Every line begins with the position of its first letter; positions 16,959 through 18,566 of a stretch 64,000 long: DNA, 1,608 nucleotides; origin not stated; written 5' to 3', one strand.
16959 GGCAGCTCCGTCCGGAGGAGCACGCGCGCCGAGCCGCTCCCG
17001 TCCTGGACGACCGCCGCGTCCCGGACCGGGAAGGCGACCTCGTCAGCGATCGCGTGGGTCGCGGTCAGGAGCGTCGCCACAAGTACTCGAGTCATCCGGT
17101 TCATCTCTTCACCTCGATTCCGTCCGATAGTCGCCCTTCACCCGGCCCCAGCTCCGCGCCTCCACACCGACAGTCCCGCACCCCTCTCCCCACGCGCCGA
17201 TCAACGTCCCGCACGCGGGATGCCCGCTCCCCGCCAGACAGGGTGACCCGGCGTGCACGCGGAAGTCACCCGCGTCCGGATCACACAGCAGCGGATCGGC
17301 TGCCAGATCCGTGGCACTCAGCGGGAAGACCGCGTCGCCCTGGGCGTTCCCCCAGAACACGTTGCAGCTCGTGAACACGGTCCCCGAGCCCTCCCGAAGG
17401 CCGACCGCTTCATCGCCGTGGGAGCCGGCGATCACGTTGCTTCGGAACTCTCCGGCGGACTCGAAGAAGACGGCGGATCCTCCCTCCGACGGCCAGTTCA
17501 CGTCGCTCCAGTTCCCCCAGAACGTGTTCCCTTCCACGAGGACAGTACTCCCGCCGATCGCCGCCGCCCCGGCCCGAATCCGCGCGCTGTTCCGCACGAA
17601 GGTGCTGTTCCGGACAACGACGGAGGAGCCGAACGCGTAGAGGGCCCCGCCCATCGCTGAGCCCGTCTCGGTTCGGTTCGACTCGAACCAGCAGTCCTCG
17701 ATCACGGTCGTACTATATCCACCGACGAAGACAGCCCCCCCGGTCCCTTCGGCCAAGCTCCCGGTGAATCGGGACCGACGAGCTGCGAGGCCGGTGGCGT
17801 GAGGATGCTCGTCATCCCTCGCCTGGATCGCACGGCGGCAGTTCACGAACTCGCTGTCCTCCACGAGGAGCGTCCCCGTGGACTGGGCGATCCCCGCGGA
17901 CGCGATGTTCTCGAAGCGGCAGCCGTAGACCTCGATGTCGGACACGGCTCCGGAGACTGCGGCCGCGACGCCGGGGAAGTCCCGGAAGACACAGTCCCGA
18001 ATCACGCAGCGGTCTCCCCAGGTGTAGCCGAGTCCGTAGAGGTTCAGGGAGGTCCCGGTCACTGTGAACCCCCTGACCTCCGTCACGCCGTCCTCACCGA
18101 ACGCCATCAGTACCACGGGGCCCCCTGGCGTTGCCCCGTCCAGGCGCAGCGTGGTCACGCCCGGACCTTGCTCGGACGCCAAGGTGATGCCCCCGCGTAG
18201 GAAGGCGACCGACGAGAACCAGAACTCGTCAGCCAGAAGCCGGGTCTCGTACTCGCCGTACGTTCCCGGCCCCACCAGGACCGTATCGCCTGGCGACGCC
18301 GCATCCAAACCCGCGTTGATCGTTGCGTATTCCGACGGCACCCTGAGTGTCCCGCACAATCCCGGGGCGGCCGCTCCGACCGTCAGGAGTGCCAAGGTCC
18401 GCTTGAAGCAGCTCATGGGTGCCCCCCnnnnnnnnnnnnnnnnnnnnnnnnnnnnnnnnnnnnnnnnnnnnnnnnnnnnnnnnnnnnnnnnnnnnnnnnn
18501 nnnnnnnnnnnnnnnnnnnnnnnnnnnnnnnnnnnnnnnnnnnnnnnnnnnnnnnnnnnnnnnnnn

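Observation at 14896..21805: Four-gene operon of signal-peptide proteins (beta-helix, BNR-like, small secreted protein) ending in T9SS-type sorting domains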

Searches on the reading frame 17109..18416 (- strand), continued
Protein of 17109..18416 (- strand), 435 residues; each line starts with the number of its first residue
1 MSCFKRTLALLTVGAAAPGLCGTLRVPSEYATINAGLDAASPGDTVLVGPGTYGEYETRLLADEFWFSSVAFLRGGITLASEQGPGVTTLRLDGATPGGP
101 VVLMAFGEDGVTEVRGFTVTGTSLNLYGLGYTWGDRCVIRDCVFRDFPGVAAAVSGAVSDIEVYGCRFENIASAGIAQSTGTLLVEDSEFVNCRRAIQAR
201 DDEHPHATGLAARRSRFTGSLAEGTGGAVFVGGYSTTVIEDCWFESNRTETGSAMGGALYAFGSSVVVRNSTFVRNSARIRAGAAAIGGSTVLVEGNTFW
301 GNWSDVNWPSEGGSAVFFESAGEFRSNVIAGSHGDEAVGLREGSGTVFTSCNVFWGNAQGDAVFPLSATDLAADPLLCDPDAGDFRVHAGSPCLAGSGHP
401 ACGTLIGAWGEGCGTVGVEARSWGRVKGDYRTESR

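Call 83: search_protein_families(library=pfam, proteins=[L095:6219-9989:+, L008:3845-7939:+, L014:6702-10004:+, L016:1558-5133:+, L019:5471-9913:+], max_evalue=0.01)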
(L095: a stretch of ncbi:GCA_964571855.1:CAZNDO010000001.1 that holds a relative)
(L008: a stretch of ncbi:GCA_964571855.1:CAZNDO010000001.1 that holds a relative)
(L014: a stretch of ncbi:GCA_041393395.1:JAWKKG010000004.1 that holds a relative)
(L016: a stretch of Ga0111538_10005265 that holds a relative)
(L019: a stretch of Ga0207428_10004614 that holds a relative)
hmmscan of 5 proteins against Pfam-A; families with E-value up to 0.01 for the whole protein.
L095:6219-9989:+ (1256 aa): 2 families
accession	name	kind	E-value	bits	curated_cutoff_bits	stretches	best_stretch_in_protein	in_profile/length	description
PF13229.12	Beta_helix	-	1.8e-07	31.4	25.9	1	829-996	32-154/158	Right handed beta helix region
PF13860.13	FlgD_ig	-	0.0073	16.7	27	0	1193-1243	25-75/79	FlgD Ig-like domain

L008:3845-7939:+ (1364 aa): 2 families
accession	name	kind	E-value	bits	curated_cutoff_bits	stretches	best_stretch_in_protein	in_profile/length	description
PF13229.12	Beta_helix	-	2.1e-06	27.9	25.9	0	1065-1115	73-124/158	Right handed beta helix region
PF13860.13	FlgD_ig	-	2.3e-06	27.9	27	1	1296-1351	20-75/79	FlgD Ig-like domain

L014:6702-10004:+ (1100 aa): 2 families
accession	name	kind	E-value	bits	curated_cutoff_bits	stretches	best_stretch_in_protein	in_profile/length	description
PF13860.13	FlgD_ig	-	0.00015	22.1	27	1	1022-1084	11-72/79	FlgD Ig-like domain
PF13229.12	Beta_helix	-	0.00051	20.1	25.9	0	699-776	30-99/158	Right handed beta helix region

L016:1558-5133:+ (1192 aa): 3 families
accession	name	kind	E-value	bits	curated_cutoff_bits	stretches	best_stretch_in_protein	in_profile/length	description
PF13229.12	Beta_helix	-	1e-07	32.2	25.9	1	873-953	77-149/158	Right handed beta helix region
PF05048.19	NosD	-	1.7e-05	24.8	23.6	1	790-978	23-181/212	Periplasmic copper-binding protein (NosD)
PF13860.13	FlgD_ig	-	0.00082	19.7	27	1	1127-1176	23-72/79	FlgD Ig-like domain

L019:5471-9913:+ (1481 aa): 4 families
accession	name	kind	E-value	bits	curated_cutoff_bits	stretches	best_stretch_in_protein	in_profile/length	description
PF09118.17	GO-like_E_set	-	1.4e-19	70.7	25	1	570-659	9-100/100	Galactose oxidase-like, Early set domain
PF13229.12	Beta_helix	-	0.0012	18.9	25.9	0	1095-1259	2-124/158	Right handed beta helix region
PF05048.19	NosD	-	0.0027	17.6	23.6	0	1037-1216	18-161/212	Periplasmic copper-binding protein (NosD)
PF18962.6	Por_Secre_tail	-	0.0044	17.7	27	0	1397-1478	3-74/75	Secretion system C-terminal sorting domain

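Call 85: fold_search(model_id=the predicted structure, library=pdb)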
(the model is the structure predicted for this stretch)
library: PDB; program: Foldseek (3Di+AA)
matches with E <= 10: 399; with E <= 0.001: 23
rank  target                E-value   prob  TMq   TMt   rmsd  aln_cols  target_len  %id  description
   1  9beh_A                8.0e-05  1.00  0.48  0.37   8.2       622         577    8  Structure of GH110A in complex with galactose-6-sulfate (released 2025-08-27)
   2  2pyg_A                8.0e-05  1.00  0.31  0.35  11.9       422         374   14  Azotobacter vinelandii Mannuronan C-5 epimerase AlgE4 A-module (released 2008-05-27)
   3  1ru4                  1.3e-04  1.00  0.40  0.42   8.4       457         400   13  Crystal structure of pectate lyase Pel9A (released 2004-04-13)
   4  2pyg_B                1.5e-04  1.00  0.34  0.38  11.1       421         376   13  Azotobacter vinelandii Mannuronan C-5 epimerase AlgE4 A-module (released 2008-05-27)
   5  5olq_A                2.0e-04  1.00  0.40  0.41   9.7       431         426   13  Rhamnogalacturonan lyase (released 2017-11-29)
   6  5lw3                  2.0e-04  1.00  0.41  0.46   8.7       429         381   15  Azotobacter vinelandii Mannuronan C-5 epimerase AlgE6 A-module (released 2017-10-25)
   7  8bwk_D                2.3e-04  1.00  0.36  0.25  10.4       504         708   12  Metagenomic derived PL6 alginate lyase (released 2023-12-20)
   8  5olq_C                2.4e-04  1.00  0.37  0.37   9.8       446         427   11  Rhamnogalacturonan lyase (released 2017-11-29)
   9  5gkq_A                3.0e-04  1.00  0.34  0.23  11.6       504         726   15  Structure of PL6 family alginate lyase AlyGC mutant-R241A (released 2017-02-08)
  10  5olr_C                3.1e-04  1.00  0.40  0.41   9.2       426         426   12  Rhamnogalacturonan lyase (released 2017-11-29)
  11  7dmk_B                3.1e-04  0.96  0.24  0.16  19.6       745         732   10  PL6 alginate lyase BcAlyPL6 (released 2021-10-06)
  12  2pyh_B                3.8e-04  1.00  0.32  0.35  11.2       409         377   15  Azotobacter vinelandii Mannuronan C-5 epimerase AlgE4 A-module complexed with mannuronan trisaccharide (released 2008-05-27)
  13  9bev_A                4.2e-04  1.00  0.46  0.36   8.8       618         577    8  Structure of GH110A in complex with a lambda-carrageenan oligosaccharide (released 2025-08-27)
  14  7o78_B                4.4e-04  1.00  0.41  0.37  10.2       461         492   13  Structure of the PL6 family chondroitinase B from Pseudopedobacter saltans, Pedsa3807 (released 2021-07-28)
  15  9ozl_D                4.8e-04  1.00  0.42  0.49   9.4       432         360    9  Crystal structure of the polysaccharide lyase RbmB from Vibrio cholerae (released 2026-03-11)
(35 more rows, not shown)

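Call 96: find_encoding_contigs(protein=P0027, flank=10000, max_places=3)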
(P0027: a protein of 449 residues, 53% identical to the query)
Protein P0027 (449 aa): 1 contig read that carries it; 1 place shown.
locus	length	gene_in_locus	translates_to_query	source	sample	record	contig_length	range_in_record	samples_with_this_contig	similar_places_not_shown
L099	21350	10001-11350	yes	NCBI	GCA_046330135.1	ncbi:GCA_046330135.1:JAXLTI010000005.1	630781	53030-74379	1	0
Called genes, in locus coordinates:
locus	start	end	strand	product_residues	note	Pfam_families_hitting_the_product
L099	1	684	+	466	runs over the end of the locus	PF19335:HMBD, PF25917:BSH_RND, PF25919:BSH_CusB, PF25973:BSH_CzcB, PF25869:3HB_CusB, PF25944:Beta-barrel_RND (weak), PF25954:Beta-barrel_RND_2, PF25975:CzcB_C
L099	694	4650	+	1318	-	PF00873:ACR_tran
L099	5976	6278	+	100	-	-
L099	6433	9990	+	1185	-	-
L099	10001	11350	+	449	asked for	PF13229:Beta_helix, PF17161:DUF5123 (weak)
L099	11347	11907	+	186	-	-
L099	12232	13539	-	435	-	PF01943:Polysacc_synt, PF13440:Polysacc_synt_3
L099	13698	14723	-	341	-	-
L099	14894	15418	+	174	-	PF00376:MerR, PF13411:MerR_1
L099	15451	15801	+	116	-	PF01521:Fe-S_biosyn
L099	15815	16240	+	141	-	PF01398:JAB (weak), PF14464:Prok-JAB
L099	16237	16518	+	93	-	PF02597:ThiS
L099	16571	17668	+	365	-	PF00899:ThiF, PF00581:Rhodanese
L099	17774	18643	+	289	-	PF01145:Band_7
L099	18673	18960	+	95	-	-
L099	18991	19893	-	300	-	-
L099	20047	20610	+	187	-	PF01327:Pep_deformylase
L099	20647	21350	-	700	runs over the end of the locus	PF01663:Phosphodiest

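Call 108: search_protein_families(library=pfam, proteins=[L095:6219-7958:+, L014:6702-8102:+, L016:1747-3201:+, L099:6433-7932:+, L008:3845-6043:+, L019:5471-7891:+], max_evalue=0.1)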
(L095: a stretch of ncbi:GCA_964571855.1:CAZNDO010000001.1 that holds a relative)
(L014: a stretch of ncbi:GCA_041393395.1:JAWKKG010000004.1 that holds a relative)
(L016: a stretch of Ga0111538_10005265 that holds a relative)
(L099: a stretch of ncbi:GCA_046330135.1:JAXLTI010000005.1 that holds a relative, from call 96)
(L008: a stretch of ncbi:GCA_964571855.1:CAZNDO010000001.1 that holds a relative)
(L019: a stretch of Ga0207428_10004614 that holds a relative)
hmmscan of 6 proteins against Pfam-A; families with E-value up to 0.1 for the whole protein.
L095:6219-7958:+ (580 aa): 0 families

L014:6702-8102:+ (467 aa): 0 families

L016:1747-3201:+ (485 aa): 0 families

L099:6433-7932:+ (500 aa): 0 families

L008:3845-6043:+ (733 aa): 1 family
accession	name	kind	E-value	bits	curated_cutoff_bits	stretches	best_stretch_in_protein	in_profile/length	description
PF07129.17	DUF1381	-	0.063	13.4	27.2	0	349-366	2-19/44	Protein of unknown function (DUF1381)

L019:5471-7891:+ (807 aa): 2 families
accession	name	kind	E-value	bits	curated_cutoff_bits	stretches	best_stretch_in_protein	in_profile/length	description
PF09118.17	GO-like_E_set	-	6.4e-20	71.8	25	1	570-659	9-100/100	Galactose oxidase-like, Early set domain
PF07250.17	Glyoxal_oxid_N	-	0.015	15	37.5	0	500-518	68-86/243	Glyoxal oxidase N-terminus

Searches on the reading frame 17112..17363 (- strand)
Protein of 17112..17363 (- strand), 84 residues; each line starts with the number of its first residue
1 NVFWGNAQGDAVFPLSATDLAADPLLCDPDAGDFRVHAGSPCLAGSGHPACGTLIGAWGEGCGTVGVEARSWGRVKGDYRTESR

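Call 88: search_protein_families(library=ncbifam, proteins=[window:17112-17363:-], max_evalue=10)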
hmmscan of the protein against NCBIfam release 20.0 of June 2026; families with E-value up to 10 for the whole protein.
seq(84 aa): 0 families
